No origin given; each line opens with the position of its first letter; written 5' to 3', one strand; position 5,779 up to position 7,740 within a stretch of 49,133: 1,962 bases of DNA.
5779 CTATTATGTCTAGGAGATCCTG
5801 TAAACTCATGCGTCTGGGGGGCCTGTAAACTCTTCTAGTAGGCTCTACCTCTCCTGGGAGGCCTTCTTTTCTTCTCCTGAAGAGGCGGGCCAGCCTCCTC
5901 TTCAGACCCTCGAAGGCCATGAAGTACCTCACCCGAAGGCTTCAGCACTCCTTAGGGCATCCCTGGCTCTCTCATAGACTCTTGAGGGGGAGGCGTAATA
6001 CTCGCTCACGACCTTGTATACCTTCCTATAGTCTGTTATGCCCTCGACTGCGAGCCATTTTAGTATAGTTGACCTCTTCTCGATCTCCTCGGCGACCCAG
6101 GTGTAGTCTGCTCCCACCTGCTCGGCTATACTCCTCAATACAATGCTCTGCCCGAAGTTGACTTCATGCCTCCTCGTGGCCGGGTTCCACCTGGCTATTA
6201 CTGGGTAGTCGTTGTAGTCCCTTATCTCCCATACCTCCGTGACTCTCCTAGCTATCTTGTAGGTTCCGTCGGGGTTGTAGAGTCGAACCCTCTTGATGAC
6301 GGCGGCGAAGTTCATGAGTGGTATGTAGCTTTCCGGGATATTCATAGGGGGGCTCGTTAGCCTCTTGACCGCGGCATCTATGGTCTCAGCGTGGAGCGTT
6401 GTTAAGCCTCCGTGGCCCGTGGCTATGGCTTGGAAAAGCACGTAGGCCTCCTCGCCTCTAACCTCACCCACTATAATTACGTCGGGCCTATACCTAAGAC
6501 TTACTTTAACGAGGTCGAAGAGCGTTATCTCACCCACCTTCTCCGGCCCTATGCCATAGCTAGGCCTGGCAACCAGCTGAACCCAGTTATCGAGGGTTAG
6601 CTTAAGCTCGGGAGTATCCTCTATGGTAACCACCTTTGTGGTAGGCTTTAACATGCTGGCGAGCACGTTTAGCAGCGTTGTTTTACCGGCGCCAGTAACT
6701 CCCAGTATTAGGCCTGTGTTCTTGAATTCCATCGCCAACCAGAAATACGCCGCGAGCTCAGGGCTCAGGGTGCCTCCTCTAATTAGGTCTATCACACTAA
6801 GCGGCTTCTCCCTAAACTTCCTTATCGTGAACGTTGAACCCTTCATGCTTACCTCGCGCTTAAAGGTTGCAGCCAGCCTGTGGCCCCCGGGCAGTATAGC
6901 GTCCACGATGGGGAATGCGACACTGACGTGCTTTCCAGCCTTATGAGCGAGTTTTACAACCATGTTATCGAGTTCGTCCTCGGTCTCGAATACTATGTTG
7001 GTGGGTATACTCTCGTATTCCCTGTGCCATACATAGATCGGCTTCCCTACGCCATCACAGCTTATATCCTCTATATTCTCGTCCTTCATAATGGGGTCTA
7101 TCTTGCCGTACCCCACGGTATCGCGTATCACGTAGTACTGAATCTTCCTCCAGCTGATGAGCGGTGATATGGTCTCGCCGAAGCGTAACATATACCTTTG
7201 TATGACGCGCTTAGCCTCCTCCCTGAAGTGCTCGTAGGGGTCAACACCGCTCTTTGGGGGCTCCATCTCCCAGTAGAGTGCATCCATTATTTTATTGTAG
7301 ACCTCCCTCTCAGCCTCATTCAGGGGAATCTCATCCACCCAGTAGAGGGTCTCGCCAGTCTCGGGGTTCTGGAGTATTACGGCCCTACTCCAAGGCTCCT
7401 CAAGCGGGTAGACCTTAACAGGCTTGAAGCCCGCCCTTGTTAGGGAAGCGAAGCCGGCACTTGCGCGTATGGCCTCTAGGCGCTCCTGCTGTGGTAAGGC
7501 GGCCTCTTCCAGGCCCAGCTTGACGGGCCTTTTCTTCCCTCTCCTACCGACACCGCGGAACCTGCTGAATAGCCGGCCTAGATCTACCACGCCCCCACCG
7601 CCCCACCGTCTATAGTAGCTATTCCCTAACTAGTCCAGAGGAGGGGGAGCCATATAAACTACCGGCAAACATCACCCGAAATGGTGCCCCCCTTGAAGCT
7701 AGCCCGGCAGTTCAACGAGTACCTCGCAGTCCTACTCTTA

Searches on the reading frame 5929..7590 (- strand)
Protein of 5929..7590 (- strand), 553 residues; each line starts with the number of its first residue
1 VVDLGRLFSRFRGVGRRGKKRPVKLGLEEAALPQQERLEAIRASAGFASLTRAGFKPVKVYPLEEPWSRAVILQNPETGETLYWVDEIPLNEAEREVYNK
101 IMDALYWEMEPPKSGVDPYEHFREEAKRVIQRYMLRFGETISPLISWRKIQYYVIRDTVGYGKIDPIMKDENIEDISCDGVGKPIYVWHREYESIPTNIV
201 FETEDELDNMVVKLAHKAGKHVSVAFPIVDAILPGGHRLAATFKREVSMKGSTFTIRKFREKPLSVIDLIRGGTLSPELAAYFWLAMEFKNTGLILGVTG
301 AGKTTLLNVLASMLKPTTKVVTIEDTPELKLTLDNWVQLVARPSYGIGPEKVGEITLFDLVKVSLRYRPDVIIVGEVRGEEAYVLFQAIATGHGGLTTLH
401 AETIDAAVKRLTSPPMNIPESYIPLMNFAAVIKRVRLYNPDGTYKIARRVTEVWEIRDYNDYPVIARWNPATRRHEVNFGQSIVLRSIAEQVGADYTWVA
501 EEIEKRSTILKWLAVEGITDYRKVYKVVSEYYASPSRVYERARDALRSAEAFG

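Call 87: search_protein_families(library=pfam, proteins=[window:5929-7590:-], max_evalue=0.00001)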
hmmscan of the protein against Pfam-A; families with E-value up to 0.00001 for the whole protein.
window:5929-7590:- (553 aa): 1 family
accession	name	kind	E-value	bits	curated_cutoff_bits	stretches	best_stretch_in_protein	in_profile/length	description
PF00437.27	T2SSE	-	1.5e-33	116.5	24.9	1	188-413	28-257/370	Type II/IV secretion system protein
